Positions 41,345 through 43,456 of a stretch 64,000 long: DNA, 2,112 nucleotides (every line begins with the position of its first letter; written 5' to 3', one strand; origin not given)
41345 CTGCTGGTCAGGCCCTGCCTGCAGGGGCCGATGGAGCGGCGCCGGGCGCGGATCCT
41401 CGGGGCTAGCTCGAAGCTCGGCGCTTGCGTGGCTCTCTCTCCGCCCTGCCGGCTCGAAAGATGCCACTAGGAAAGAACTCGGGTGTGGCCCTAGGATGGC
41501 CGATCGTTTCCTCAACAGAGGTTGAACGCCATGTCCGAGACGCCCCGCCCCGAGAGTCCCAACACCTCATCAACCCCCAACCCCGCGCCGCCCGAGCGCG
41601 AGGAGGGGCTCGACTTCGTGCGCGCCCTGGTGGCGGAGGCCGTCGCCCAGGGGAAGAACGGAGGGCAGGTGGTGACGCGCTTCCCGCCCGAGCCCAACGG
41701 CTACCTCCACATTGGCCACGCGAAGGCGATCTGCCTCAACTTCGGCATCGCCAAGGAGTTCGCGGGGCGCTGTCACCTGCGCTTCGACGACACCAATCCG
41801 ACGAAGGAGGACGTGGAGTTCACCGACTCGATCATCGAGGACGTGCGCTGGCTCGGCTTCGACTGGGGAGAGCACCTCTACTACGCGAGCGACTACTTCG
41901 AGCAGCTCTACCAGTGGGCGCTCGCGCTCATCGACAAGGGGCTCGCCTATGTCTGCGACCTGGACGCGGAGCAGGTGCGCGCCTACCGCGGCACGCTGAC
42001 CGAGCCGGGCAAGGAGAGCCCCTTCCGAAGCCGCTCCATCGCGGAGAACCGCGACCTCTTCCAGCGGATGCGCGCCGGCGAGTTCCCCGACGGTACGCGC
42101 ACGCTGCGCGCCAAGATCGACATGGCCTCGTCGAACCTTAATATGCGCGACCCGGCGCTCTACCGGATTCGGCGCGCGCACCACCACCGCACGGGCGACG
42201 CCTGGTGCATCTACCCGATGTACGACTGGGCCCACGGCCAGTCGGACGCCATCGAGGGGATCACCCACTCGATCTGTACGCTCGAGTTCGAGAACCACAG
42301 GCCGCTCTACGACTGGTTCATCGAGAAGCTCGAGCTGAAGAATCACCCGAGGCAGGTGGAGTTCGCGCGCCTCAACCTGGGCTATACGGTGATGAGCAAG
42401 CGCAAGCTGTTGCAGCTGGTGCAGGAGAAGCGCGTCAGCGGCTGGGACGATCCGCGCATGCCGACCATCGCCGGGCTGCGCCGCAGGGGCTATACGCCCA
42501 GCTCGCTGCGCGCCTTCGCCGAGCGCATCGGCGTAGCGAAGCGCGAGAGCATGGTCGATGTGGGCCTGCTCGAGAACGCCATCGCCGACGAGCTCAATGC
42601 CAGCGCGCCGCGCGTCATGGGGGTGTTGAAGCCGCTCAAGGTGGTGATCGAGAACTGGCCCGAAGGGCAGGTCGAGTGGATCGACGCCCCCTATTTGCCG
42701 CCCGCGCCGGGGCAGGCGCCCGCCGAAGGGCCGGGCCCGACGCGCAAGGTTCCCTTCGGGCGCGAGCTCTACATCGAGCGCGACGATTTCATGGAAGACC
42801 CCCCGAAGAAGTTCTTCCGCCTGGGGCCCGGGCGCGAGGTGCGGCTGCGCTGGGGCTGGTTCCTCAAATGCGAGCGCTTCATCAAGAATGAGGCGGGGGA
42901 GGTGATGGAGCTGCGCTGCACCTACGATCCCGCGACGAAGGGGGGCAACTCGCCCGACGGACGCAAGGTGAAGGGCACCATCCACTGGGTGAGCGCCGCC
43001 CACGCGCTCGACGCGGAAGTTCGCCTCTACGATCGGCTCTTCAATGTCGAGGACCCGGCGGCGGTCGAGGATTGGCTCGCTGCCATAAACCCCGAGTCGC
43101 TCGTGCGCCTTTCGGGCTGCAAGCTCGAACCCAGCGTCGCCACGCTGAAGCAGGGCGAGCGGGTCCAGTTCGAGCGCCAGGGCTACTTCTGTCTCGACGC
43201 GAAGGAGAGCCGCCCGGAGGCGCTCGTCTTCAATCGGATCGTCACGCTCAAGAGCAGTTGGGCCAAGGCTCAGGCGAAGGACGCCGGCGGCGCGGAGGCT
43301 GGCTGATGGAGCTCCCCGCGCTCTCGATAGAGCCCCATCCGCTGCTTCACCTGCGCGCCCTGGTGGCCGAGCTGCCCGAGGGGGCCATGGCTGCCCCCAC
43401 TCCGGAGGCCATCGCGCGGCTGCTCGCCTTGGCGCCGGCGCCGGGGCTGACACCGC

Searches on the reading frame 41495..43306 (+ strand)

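Call 85: search_protein_families(library=pfam, proteins=[window:41495-43306:+], max_evalue=0.0001)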
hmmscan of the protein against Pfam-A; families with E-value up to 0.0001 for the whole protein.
window:41495-43306:+ (603 aa): 3 families
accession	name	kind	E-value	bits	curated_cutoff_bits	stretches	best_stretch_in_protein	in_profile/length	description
PF00749.27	tRNA-synt_1c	-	2e-105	352.6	23.4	1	58-353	1-298/314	tRNA synthetases class I (E and Q), catalytic domain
PF20974.2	tRNA-synt_1c_C2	-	2.2e-25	89.6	23.9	1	495-568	1-69/69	tRNA synthetases class I (E and Q), anti-codon binding domain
PF03950.23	tRNA-synt_1c_C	-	1.7e-22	79.9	23.9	1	371-478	1-91/91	tRNA synthetases class I (E and Q), anti-codon binding domain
